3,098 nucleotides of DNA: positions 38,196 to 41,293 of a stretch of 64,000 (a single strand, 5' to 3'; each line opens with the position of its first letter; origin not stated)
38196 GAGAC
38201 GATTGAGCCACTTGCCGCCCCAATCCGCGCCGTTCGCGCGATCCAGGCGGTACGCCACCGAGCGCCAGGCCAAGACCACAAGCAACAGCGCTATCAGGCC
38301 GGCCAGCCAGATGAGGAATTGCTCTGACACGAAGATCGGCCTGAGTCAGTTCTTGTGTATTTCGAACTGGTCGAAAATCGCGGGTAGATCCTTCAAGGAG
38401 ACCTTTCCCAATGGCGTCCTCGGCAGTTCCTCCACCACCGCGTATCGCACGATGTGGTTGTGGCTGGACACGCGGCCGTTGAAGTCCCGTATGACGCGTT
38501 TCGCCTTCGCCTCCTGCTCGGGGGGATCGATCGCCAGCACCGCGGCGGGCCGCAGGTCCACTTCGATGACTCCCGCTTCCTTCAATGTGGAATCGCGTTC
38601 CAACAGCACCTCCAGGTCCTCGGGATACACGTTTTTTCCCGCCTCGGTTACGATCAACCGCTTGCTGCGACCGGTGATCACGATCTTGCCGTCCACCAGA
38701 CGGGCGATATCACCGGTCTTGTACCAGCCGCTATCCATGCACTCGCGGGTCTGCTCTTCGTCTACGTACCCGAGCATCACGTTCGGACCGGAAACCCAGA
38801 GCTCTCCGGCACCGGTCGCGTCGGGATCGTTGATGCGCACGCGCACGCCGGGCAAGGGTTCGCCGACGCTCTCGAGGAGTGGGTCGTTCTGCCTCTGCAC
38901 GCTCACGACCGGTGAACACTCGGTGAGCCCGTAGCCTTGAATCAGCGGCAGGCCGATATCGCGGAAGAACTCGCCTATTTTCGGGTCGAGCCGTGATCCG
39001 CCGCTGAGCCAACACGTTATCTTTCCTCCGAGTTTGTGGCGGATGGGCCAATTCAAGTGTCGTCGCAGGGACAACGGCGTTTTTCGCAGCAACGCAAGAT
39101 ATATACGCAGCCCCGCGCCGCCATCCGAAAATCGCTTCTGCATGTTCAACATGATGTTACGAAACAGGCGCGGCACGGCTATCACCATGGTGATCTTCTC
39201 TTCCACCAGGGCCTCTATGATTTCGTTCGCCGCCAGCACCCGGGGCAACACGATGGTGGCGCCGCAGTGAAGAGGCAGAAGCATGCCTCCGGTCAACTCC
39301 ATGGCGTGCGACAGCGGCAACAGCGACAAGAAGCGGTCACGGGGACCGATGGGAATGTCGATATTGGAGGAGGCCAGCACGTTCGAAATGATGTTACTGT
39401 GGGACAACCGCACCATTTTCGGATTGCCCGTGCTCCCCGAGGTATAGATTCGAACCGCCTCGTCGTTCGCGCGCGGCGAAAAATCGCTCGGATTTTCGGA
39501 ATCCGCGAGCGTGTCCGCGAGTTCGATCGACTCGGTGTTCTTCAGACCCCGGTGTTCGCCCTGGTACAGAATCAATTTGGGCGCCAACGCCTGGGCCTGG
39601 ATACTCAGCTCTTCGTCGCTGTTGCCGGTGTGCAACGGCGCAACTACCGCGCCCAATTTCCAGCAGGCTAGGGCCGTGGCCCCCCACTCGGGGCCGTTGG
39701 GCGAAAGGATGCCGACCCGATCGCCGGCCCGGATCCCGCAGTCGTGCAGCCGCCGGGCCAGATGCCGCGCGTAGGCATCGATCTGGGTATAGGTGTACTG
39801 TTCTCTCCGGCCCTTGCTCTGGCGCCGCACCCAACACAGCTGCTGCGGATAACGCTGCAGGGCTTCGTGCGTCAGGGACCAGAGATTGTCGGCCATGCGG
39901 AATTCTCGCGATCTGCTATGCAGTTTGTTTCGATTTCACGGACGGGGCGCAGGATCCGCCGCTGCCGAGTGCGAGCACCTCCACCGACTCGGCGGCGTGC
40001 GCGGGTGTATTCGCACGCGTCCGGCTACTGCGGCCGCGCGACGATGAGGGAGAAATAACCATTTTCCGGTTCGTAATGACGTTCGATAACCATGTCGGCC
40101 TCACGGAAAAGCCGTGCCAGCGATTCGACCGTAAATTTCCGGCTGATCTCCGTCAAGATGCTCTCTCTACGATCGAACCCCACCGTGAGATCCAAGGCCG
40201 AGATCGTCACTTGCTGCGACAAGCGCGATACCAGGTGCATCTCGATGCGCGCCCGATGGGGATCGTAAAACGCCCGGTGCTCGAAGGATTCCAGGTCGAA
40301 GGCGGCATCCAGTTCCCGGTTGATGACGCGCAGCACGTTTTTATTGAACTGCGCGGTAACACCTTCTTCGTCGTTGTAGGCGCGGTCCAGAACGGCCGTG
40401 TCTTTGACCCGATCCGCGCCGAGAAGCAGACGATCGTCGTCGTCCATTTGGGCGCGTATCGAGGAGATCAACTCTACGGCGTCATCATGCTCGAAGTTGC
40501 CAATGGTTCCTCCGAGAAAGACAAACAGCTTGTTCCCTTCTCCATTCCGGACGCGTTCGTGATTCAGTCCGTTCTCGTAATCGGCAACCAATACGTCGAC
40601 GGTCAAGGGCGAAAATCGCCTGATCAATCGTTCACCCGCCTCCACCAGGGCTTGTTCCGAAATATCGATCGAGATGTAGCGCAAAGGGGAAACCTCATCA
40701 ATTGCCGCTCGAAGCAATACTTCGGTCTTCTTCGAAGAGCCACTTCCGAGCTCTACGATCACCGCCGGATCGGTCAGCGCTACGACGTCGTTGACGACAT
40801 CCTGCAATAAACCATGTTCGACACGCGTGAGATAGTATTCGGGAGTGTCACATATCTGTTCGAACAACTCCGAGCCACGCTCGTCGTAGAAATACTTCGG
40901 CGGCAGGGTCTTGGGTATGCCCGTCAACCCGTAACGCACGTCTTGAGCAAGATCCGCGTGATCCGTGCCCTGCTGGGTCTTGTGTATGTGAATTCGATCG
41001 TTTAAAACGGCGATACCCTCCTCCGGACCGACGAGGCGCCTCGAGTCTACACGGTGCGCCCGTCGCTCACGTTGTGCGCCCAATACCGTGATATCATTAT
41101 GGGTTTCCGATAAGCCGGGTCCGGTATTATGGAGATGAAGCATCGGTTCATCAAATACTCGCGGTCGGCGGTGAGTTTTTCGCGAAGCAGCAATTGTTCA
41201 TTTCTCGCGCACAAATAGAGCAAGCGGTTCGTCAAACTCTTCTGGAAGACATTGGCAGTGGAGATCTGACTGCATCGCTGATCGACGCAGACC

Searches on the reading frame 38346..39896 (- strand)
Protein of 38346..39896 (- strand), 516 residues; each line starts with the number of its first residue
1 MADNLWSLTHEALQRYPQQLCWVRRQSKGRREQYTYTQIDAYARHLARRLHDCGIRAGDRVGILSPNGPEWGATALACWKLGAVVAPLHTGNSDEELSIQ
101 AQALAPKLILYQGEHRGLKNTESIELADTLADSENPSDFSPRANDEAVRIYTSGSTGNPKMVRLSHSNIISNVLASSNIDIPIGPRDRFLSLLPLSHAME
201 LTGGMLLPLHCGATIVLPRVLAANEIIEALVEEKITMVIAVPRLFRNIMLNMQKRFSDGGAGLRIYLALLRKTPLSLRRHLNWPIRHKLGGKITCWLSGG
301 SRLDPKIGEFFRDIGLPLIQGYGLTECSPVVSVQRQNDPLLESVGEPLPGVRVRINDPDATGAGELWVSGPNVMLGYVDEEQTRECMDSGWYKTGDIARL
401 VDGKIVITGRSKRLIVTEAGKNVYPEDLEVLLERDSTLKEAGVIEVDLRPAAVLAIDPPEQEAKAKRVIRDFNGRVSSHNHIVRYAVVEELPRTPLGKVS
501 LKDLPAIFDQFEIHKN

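Call 76: search_protein_families(library=pfam, proteins=[window:38346-39896:-], max_evalue=0.00001)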
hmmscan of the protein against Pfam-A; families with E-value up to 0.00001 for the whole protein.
window:38346-39896:- (516 aa): 1 family
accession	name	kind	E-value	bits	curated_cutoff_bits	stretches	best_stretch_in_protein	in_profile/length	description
PF00501.34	AMP-binding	-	4.3e-78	263.2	29.9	1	11-377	3-383/384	AMP-binding enzyme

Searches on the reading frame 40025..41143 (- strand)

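Call 76: search_protein_families(library=pfam, proteins=[window:40025-41143:-], max_evalue=0.00001)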
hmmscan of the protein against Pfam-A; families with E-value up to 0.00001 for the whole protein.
window:40025-41143:- (372 aa): 1 family
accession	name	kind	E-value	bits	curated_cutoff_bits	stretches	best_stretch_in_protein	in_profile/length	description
PF10017.15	Methyltransf_33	-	1.2e-102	343.5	23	1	66-370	2-303/304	Histidine-specific methyltransferase, SAM-dependent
